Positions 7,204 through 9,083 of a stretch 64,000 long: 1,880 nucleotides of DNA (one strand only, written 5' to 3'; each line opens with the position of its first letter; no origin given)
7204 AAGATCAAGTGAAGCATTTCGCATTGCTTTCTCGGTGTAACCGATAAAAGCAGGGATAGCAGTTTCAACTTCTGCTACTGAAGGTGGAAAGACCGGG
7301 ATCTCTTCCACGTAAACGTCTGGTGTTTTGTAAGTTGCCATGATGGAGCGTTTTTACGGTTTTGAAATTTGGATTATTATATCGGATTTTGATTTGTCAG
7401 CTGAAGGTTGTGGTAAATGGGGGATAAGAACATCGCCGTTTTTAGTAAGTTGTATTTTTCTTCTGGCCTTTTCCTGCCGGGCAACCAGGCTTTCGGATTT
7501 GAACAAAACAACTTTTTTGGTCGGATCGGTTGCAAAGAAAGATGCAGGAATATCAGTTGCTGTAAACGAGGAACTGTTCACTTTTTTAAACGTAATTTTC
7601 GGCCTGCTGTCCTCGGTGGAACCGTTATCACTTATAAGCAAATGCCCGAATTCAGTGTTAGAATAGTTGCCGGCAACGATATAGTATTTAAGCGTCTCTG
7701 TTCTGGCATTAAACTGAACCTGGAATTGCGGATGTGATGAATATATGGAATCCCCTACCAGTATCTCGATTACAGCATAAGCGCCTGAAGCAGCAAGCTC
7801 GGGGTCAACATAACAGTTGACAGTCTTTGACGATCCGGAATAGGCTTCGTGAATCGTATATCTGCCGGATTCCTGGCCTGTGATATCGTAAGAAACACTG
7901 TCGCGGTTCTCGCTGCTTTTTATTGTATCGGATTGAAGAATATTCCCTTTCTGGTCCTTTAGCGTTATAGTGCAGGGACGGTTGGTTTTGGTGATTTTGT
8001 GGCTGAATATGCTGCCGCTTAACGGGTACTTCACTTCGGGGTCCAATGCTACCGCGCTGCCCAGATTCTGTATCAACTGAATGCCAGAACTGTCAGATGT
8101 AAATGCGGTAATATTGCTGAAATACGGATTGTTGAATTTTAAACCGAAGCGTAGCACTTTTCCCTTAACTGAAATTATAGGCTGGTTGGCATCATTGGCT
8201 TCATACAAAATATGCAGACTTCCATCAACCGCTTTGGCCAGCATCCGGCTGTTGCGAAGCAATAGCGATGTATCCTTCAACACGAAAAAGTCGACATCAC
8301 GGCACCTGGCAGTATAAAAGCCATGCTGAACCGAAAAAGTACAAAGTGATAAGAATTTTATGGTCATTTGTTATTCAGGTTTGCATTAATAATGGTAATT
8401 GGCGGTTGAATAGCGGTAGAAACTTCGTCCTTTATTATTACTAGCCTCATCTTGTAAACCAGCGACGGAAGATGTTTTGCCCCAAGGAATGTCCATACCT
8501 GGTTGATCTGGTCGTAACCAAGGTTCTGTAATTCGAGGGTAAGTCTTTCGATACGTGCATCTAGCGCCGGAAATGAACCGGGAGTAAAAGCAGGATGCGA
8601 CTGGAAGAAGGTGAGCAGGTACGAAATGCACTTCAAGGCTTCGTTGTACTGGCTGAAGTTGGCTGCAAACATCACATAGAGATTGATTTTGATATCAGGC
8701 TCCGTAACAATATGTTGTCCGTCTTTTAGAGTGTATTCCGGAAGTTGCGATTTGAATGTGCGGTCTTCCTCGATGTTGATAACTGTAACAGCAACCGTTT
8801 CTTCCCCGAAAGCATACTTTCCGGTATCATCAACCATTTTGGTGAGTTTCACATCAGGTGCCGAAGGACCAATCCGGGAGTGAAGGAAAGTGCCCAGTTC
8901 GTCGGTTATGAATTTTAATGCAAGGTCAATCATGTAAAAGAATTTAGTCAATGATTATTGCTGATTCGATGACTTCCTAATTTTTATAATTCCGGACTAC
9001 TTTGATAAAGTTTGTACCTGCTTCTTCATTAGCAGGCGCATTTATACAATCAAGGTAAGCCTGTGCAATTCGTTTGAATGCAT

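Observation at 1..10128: Partial extracellular contractile injection system (eCIS) operon in a Bacteroidota genome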

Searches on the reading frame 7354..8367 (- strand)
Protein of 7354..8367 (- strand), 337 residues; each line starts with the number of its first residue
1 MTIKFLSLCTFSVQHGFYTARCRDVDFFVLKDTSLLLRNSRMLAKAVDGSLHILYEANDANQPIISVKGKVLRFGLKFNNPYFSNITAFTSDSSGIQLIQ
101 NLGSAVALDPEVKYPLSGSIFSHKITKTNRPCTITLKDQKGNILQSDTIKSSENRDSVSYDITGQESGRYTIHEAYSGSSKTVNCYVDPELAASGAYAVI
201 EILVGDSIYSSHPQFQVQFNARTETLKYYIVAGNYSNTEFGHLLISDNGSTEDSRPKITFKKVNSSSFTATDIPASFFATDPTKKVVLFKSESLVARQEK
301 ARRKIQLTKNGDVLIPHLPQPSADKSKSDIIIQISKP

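Call 4: search_protein_families(library=pfam, max_evalue=0.01, proteins=[window:7354-8367:-])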
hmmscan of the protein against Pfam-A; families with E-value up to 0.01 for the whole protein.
window:7354-8367:- (337 aa): 1 family
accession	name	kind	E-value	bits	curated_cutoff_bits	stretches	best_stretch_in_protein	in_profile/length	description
PF11589.14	DUF3244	-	7.6e-05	23.1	25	1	117-173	27-82/96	Domain of unknown function (DUF3244)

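Call 18: search_solved_structures(query=window:7354-8367:-, max_evalue=1)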
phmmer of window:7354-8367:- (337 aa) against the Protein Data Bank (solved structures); distinct sequences matched with E-value up to 1: 6.
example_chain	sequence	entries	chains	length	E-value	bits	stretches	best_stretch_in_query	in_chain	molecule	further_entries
8s80_A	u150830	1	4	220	0.015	17.6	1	128-218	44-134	S-layer protein sap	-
6hhu_A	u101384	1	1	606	0.018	17.3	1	129-207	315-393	S-layer protein sap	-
6qx4_A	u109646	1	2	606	0.02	17.2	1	128-207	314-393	S-layer protein sap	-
9g93_A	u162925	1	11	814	0.039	16.2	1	128-206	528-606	S-layer protein sap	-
6cn7_A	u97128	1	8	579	0.38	13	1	127-219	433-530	Aerobactin synthase IucC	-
9r9n_C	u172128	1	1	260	1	11.6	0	6-89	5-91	SalCis16b - cap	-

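Call 33: find_homologous_proteins(query=window:7354-8367:-, max_evalue=0.001)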
Query window:7354-8367:- (337 aa): 99 proteins with E <= 0.001 among 1854 candidates.
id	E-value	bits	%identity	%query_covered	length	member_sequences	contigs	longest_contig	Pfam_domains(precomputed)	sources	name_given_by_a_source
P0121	1.8e-205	699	94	100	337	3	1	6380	-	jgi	jgi:hypothetical protein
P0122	9.6e-183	624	82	100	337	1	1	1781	-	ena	-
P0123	7.5e-173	592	78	100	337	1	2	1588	-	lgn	-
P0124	1.0e-117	411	58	100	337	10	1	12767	-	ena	-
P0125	1.2e-98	348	48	99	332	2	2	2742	-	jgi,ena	jgi:hypothetical protein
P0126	1.7e-96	341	47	100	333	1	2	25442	-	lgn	-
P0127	8.1e-93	329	47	100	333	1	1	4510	-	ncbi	ncbi:MAG: hypothetical protein V1791_01305 [Pseudomonadota bacterium]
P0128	1.4e-92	328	46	99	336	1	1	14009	-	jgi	jgi:hypothetical protein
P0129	5.7e-92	326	47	99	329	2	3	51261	-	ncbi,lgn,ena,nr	ncbi:MAG TPA: hypothetical protein DDZ80_10205 [Cyanobacteria bacterium UBA8803]|nr:hypothetical pro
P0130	7.0e-92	326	46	100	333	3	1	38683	-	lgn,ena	-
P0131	7.1e-92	326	46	100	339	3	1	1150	-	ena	-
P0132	2.4e-91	324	46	100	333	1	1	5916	-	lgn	-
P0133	3.9e-91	323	46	100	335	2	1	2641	-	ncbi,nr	ncbi:MAG TPA: hypothetical protein VFA47_01565 [Candidatus Manganitrophaceae bacterium]|nr:hypotheti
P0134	1.0e-90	322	46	100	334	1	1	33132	-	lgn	-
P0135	2.7e-90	321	46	100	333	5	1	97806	-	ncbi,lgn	-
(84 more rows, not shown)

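Call 35: search_solved_structures(query=A1, max_evalue=1, show_alignments=2)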
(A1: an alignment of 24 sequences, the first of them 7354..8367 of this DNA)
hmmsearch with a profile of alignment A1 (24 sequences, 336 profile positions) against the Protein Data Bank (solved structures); distinct sequences matched with E-value up to 1: 6.
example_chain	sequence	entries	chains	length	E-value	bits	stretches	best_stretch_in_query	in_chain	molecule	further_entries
9r9n_C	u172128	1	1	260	1.3e-08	37.5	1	3-109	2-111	SalCis16b - cap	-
7adz_1A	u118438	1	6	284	7e-06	28.6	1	24-103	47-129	cap adaptor protein (Algo2)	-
8s80_A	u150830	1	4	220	0.00029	23.3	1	112-203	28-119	S-layer protein sap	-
6qx4_A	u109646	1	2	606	0.0055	19.1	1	112-203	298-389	S-layer protein sap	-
6hhu_A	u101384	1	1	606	0.0058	19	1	112-203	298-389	S-layer protein sap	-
9g93_A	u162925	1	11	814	0.008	18.6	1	112-203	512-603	S-layer protein sap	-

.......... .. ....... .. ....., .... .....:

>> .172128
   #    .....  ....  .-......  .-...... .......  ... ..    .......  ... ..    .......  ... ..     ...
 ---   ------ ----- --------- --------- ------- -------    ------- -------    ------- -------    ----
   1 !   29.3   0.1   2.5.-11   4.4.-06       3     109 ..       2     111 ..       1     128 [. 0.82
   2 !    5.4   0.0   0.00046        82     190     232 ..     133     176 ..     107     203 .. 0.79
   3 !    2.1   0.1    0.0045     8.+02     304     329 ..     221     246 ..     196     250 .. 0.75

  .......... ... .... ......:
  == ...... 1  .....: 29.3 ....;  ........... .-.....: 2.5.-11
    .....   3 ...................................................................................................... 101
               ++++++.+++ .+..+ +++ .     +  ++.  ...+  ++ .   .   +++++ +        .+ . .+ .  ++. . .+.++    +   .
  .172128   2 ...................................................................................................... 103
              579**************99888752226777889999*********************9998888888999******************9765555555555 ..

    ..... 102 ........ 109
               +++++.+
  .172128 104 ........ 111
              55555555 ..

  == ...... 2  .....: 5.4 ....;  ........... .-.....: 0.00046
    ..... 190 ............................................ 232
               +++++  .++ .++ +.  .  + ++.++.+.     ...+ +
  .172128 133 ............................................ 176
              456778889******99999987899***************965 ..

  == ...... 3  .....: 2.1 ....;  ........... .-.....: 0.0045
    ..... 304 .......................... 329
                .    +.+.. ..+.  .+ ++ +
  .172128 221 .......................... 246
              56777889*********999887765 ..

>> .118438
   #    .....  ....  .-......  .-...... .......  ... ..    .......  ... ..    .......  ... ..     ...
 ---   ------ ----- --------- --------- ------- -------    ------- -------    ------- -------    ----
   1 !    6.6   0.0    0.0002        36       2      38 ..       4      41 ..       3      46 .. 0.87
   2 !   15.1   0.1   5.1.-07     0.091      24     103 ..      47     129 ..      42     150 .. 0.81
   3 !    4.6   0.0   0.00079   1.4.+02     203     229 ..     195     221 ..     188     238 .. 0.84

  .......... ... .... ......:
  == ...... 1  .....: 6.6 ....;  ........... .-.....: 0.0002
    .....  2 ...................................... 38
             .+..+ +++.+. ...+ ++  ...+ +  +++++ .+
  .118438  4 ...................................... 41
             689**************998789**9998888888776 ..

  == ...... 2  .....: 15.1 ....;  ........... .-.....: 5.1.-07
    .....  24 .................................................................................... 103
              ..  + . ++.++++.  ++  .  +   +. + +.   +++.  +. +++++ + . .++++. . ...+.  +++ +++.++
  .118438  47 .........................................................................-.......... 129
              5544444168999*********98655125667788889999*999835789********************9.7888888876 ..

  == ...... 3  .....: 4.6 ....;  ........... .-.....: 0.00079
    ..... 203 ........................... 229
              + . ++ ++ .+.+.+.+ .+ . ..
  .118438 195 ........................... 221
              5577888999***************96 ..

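Call 44: predict_structure(alignment_id=A1)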
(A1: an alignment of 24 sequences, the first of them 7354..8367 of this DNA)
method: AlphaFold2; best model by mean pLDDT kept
length: 337 residues; sequences in the alignment: 24
mean_pLDDT: 89.7   pTM: 0.77
mean pLDDT of the five models: 89.7, 87.2, 86.7, 86.3, 84.8
residues with pLDDT >= 90: 239; 70-90: 84; 50-70: 14; < 50: 0
segments of 3 or more residues with pLDDT < 50: none
pLDDT, mean of each block of 10 residues (from residue 1): 91 80 87 96 93 96 94 91 72 79 92 92 92 95 95 91 94 95 95 91 93 90 90 93 89 82 94 87 91 85 90 91 75 91
secondary structure, 60 per line:
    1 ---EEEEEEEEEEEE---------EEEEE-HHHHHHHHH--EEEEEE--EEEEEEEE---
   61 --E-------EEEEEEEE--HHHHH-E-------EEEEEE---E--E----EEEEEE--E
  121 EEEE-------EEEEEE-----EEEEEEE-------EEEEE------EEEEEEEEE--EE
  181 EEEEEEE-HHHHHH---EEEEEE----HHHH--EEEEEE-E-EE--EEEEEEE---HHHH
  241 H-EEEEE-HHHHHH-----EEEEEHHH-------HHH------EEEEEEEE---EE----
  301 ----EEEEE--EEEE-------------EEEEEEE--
elements in order: E4-15 E25-29 H31-39 E42-47 E50-57 E71-78 H81-85 E95-100 E112-117 E120-124 E132-137 E143-149 E157-161 E168-176 E179-187 H189-194 E198-203 H208-211 E214-219 E227-233 H237-241 E243-247 H249-254 E260-264 E284-291 E305-309 E312-315 E329-335

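Call 47: fold_search(model_id=the predicted structure, library=pdb)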
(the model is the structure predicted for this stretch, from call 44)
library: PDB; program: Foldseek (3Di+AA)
matches with E <= 10: 1796; with E <= 0.001: 12
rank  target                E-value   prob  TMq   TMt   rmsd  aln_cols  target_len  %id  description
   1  7b5i_AB               1.0e-16  1.00  0.57  0.50   8.9       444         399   12  Cryo-EM structure of the contractile injection system cap complex from Anabaena PCC7120 (released 2022-02-23)
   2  7adz_1A               1.1e-08  1.00  0.37  0.43  11.5       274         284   13  Cryo-EM structure of an extracellular contractile injection system in marine bacterium Algoriphagus machipongonensis, (released 2022-02-16)
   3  3b43                  2.2e-04  0.77  0.16  0.10  28.7       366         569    8  I-band fragment I65-I70 from titin (released 2008-01-22)
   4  2rjm                  3.6e-04  0.57  0.15  0.17  30.2       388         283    7  3Ig structure of titin domains I67-I69 E-to-A mutated variant (released 2008-01-22)
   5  6fwv_B                3.8e-04  0.57  0.14  0.10  24.9       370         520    9  The Bacillus anthracis TIE protein (released 2018-08-08)
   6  2rik                  5.1e-04  0.66  0.16  0.19  30.7       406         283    7  I-band fragment I67-I69 from titin (released 2008-01-22)
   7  3sd2                  6.4e-04  1.00  0.19  0.66   2.1        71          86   24  Crystal structure of a putative member of duf3244 protein family (BT_3571) from Bacteroides thetaiotaomicron vpi-5482 at (released 2011-06-29)
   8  3gf8                  6.7e-04  0.82  0.19  0.22  16.2       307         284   10  Crystal structure of putative polysaccharide binding proteins (DUF1812) (NP_809975.1) from BACTEROIDES THETAIOTAOMICRON  (released 2009-03-24)
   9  6fwx_A                7.5e-04  0.92  0.16  0.26  22.1       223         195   14  Chimeric titin Z1Z2-Z1Z2 tandem (Z1212) functionalized with a GRGDS exogenous peptide from fibronectin (released 2019-03-27)
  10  2f8v_C                8.0e-04  0.94  0.16  0.27  21.9       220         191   14  Structure of full length telethonin in complex with the N-terminus of titin (released 2006-06-27)
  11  7ptp_A                9.4e-04  0.96  0.19  0.09  22.1       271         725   11  In-situ structure of pentameric S-layer protein (released 2021-12-15)
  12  2a38_A                1.0e-03  0.80  0.15  0.23  21.4       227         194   14  Crystal structure of the N-Terminus of titin (released 2006-06-24)
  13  2f8v_D                1.1e-03  0.92  0.16  0.27  22.3       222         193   15  Structure of full length telethonin in complex with the N-terminus of titin (released 2006-06-27)
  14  6zr7_AAA              1.2e-03  0.35  0.15  0.16  28.1       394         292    5  X-ray structure of human Dscam Ig7-Ig9 (released 2020-12-30)
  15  4u7m                  1.4e-03  0.25  0.13  0.15  30.5       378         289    7  LRIG1 extracellular domain: Structure and Function Analysis (released 2015-04-08)
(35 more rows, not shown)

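Call 76: search_protein_families(library=ncbifam, max_evalue=0.001, proteins=[window:7354-8367:-])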
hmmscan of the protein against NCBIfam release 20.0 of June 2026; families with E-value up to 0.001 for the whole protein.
window:7354-8367:- (337 aa): 0 families

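Call 83: search_protein_representatives(alignment_id=A1)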
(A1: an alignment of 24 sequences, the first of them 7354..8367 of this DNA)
Query: 24 sequences, 336 profile positions. Proteins with E-value up to 0.001 (for the whole library): 1893; up to 1e-10: 868; up to 1e-30: 240. The best 150 are listed.
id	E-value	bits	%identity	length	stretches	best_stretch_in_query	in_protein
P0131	2.5e-149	513.4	-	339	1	1-336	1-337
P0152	5.6e-141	485.9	-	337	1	1-336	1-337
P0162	4.7e-127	440.2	-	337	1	1-336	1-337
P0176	1.4e-120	418.9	-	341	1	1-335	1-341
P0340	3.2e-120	417.7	-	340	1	2-336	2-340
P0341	4.3e-120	417.3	-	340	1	1-336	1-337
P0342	3.1e-118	411.2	-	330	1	5-336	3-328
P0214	3.9e-118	410.8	-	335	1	4-335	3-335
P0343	1.2e-117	409.2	-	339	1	1-335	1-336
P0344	2.4e-117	408.3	-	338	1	1-335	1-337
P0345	4.5e-117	407.4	-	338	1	1-336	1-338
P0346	5.5e-117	407.1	-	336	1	1-336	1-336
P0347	2.9e-116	404.7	-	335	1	1-336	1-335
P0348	6.4e-115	400.3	-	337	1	1-335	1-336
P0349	2.9e-114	398.1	-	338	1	3-336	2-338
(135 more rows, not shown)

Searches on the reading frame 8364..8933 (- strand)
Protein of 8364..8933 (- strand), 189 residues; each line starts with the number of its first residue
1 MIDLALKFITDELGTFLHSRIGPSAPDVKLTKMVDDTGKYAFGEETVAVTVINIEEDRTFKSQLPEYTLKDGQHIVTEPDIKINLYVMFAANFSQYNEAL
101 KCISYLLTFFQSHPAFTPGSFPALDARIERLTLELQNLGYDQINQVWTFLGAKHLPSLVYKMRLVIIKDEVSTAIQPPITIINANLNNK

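Call 4: search_protein_families(library=pfam, max_evalue=0.01, proteins=[window:8364-8933:-])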
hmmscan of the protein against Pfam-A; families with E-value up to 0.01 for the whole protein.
window:8364-8933:- (189 aa): 1 family
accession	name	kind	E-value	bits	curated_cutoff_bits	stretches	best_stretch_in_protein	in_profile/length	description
PF14065.11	Pvc16_N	-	5.2e-32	111.4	27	1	20-180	13-179/180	Pvc16 N-terminal domain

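Call 19: search_solved_structures(query=window:8364-8933:-, max_evalue=0.1)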
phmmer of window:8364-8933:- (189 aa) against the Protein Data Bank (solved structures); distinct sequences matched with E-value up to 0.1: 4.
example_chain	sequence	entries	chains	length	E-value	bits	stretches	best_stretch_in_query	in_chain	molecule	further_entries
9r9n_B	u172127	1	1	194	2.9e-19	72.5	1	1-171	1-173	DUF4255 domain-containing protein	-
7adz_0A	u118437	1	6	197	1.3e-17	67.1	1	5-185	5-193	cap protein (Algo1)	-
7b5i_AA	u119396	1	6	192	1.4e-17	67.1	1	47-169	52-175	All3327 protein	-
9wt1_A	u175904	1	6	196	6.7e-17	64.8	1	5-185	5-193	Pvc16 N-terminal domain-containing protein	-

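Call 76: search_protein_families(library=ncbifam, max_evalue=0.001, proteins=[window:8364-8933:-])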
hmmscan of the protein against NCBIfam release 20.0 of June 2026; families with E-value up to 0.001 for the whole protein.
window:8364-8933:- (189 aa): 0 families
